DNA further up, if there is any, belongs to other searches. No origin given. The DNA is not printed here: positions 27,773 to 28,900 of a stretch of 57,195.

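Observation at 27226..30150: Terminator-bounded accessory cassette encoding unusual surface/spore-coat-like proteins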

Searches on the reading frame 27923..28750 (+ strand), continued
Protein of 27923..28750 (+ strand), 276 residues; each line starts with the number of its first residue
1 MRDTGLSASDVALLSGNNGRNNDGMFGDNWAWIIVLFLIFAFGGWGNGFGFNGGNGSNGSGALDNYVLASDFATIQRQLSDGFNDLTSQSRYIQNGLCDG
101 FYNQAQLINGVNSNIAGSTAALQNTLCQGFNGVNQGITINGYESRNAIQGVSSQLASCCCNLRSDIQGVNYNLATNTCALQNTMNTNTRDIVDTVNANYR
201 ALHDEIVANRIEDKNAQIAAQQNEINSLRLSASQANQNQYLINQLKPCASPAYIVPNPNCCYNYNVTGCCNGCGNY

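Call 68: search_dna_similar(query=L004:5755-6369:+, collection=phages, mode=protein, max_rows=40, max_evalue=1e-8)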
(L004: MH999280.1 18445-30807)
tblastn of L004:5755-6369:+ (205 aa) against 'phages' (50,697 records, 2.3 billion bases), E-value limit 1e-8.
Records with a match: 19; places in all: 20; records where one place covers at least 80% of the query: 5.
Best place of each record, by identity: >=99% 1; 90-95% 2; 60-80% 3; <60% 13.
By first word of the organism name: Bacteriophage 8; Clostridium 6; Dulem 2; uncultured 2; bajarodcaudo 1.
By host as written in the record: - 11; Clostridium perfringens 3; Clostridium perfringens 2589 1; Clostridium perfringens 012 1; Clostridium perfringens JCM 1290 1; Propithecus coquereli 1; Varecia variegata 1.
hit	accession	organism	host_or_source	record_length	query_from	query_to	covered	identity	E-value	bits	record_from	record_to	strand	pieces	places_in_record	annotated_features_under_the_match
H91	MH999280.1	Clostridium phage CPD1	Clostridium perfringens 2589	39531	1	205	100%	100.0%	1e-104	335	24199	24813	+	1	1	hypothetical protein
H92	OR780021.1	Clostridium phage XP41-N3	Clostridium perfringens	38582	1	198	97%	91.9%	8e-92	298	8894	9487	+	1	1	hypothetical protein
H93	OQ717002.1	Clostridium phage vB_CpeS-17DYC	Clostridium perfringens 012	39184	1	201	98%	70.6%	6e-61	210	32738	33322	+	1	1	hypothetical protein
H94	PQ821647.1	Clostridium phage HMD-PC1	Clostridium perfringens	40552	1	201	98%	68.8%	4e-63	216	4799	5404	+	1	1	hypothetical protein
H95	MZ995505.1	Clostridium phage vB_CpeP_PMQ04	Clostridium perfringens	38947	1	201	98%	65.2%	8e-55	192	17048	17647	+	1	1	hypothetical protein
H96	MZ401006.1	Clostridium phage CPQ4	Clostridium perfringens JCM 1290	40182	1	113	55%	90.3%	3e-37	142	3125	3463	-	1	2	hypothetical protein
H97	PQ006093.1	bajarodcaudo virus 2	Neotoma bryanti feces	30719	83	195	55%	50.4%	5e-27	112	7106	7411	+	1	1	hypothetical protein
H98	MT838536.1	Bacteriophage sp.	human fecal samples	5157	83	198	57%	48.4%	2e-24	105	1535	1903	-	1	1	record has no annotation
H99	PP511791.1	Dulem virus 39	Propithecus coquereli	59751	83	195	55%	49.6%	2e-32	128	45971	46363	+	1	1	hypothetical protein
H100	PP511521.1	Dulem virus 36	Varecia variegata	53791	84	193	54%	50.9%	6e-27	112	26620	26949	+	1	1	hypothetical protein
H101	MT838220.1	Bacteriophage sp.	human fecal samples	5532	71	203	65%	33.1%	1e-14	77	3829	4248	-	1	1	record has no annotation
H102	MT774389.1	uncultured phage cr116_1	human feces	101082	55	202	72%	29.7%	1e-9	62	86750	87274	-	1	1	spike protein/glycoprotein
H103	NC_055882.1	uncultured phage cr116_1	human feces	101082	55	202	72%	29.7%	1e-9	62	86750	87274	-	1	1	spike protein/glycoprotein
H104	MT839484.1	Bacteriophage sp.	human fecal samples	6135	98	203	52%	40.6%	7e-16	81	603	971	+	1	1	record has no annotation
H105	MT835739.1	Bacteriophage sp.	human fecal samples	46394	84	202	58%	34.8%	3e-15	79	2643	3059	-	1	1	record has no annotation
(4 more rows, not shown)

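Call 70: search_solved_structures(query=A7, max_evalue=10, show_alignments=3)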
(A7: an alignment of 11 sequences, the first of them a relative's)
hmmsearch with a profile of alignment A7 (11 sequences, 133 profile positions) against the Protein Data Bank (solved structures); distinct sequences matched with E-value up to 10: 1.
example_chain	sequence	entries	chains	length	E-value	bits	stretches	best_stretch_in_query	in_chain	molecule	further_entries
6i9b_A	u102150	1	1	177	0.78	13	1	33-57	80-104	La-related protein 4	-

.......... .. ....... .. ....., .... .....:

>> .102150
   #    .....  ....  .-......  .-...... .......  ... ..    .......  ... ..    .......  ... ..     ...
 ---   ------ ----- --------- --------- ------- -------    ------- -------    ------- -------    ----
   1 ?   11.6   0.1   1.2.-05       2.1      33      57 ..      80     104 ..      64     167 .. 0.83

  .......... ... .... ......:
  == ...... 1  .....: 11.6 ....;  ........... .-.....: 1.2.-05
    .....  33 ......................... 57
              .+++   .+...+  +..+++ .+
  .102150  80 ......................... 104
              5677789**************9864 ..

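Call 75: search_protein_families(library=phrogs, alignment_id=A8, max_evalue=0.00001)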
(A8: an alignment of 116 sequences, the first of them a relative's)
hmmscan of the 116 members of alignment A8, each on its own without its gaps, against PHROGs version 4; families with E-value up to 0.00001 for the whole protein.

A. member 1, L001:8155-8787:+ (211 aa): 1 family
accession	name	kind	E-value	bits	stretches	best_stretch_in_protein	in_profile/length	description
phrog_194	-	head and packaging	6.5e-13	50.2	1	1-146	19-166/335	head scaffolding protein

B. families by the number of members that match (of 116 scanned): 140 families (the first 25 are shown)
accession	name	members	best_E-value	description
phrog_1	-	3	4.8e-74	integrase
phrog_216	-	3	2.2e-38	integrase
phrog_11992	-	3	2.7e-34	-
phrog_6444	-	3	2.2e-19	DNA primase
phrog_7685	-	3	5.5e-14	integrase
phrog_47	-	3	8.8e-13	DNA primase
phrog_36429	-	3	8.5e-12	-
phrog_18097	-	3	1.6e-11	DNA primase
phrog_360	-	3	2e-10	DNA primase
phrog_3377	-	2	1.7e-60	HNH endonuclease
phrog_215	-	2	1.4e-46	structural protein with Ig domain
phrog_374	-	2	6.1e-46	HNH endonuclease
phrog_194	-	2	2.3e-42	head scaffolding protein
phrog_10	-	2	1.7e-41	major head protein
phrog_59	-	2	6e-41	HNH endonuclease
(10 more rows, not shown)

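Call 80: search_protein_families(library=phrogs, alignment_id=A10, max_evalue=0.00001)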
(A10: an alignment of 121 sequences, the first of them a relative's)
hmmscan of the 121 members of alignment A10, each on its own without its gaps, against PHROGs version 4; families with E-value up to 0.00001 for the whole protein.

A. member 1, L001:23-997:+ (325 aa): 1 family
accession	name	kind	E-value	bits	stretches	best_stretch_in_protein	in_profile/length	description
phrog_533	-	head and packaging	3.5e-66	224.7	1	2-320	164-483/495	portal protein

B. families by the number of members that match (of 121 scanned): 99 families (the first 25 are shown)
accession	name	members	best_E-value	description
phrog_21718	-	4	5.7e-18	-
phrog_434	-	3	5.9e-37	RecE-like recombination exonuclease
phrog_2742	-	3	8.9e-18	endolysin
phrog_581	-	2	1.8e-87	minor head protein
phrog_18955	-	2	2.3e-71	-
phrog_1252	-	2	5.7e-64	DNA polymerase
phrog_291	-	2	3.9e-55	endolysin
phrog_435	-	2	1.2e-54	endolysin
phrog_1493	-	2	1.4e-52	endolysin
phrog_4105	-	2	4.4e-20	-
phrog_18505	-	2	1.3e-12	DNA polymerase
phrog_689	-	2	4.3e-11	holin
phrog_36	-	2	2.9e-09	transcriptional regulator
phrog_1740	-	2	1.2e-06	RNA polymerase sigma factor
phrog_2765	-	1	3.2e-84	PhoH-like phosphate starvation-inducible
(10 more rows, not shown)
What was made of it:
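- Downstream neighbours are integrase, primase, scaffold/major capsid or endolysin genes (calls 75, 80).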

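Call 101: list_cluster_members(proteins=[window:27923-28750:+, window:28871-29314:+, window:29744-30115:+, window:29326-29766:+, window:27626-27850:+, window:47337-48374:-])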
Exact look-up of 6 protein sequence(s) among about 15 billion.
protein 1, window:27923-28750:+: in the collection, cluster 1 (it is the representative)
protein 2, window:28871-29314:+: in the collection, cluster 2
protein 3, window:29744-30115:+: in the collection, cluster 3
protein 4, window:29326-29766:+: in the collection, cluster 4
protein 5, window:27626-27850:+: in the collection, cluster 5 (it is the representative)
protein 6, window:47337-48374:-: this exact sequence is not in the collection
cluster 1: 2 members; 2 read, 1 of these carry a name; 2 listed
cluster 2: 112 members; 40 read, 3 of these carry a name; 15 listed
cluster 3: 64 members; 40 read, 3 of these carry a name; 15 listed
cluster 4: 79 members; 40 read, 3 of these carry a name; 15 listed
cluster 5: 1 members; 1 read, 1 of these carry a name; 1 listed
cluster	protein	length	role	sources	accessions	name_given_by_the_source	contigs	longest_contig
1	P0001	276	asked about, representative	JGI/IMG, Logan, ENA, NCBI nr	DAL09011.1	hypothetical protein | MAG TPA_asm: hypothetical protein [Bacteriophage sp.]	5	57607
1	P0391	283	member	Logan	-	-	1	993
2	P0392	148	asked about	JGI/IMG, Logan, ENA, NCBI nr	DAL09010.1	hypothetical protein | MAG TPA_asm: hypothetical protein [Bacteriophage sp.]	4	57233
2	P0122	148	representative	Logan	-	-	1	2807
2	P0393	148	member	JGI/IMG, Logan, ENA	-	hypothetical protein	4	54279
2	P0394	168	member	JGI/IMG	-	hypothetical protein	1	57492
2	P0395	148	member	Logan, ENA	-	-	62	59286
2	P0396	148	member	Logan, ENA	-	-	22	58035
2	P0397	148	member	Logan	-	-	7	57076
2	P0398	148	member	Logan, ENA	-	-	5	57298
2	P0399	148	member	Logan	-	-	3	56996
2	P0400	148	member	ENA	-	-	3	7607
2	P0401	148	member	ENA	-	-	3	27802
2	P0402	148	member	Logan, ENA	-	-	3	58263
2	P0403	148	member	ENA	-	-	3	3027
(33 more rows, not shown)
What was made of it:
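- Checked: The other proteins recur on up to 104 contigs (call 101).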
